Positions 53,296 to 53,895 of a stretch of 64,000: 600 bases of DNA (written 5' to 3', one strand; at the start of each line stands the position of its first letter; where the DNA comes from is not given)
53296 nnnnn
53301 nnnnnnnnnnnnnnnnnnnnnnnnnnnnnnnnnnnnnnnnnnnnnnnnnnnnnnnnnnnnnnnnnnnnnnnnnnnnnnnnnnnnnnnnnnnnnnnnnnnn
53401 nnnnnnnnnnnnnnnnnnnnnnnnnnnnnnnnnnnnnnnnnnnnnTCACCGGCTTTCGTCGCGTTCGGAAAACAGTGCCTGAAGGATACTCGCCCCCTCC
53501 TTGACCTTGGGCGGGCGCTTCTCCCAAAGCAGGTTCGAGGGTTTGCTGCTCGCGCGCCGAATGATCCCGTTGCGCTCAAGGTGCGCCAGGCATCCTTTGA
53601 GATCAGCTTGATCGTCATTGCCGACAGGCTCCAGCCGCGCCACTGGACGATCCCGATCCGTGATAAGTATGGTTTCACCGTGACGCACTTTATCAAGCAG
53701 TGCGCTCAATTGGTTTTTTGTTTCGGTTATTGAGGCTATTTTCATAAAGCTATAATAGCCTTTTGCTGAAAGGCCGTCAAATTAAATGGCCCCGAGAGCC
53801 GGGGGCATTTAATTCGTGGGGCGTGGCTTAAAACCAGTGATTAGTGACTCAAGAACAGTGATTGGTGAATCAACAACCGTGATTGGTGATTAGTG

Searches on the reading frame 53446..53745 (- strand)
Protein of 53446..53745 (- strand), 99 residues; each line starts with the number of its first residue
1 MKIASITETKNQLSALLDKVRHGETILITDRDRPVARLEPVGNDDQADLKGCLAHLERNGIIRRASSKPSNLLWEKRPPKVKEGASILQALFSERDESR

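Call 29: search_protein_families(library=pfam, proteins=[window:53446-53745:-], max_evalue=0.01)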
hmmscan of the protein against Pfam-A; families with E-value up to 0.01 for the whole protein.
window:53446-53745:- (99 aa): 1 family
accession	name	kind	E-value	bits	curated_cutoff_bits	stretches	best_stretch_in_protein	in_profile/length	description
PF02604.26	PhdYeFM_antitox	-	6.5e-11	42.3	29.8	1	1-59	1-57/74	Antitoxin Phd_YefM, type II toxin-antitoxin system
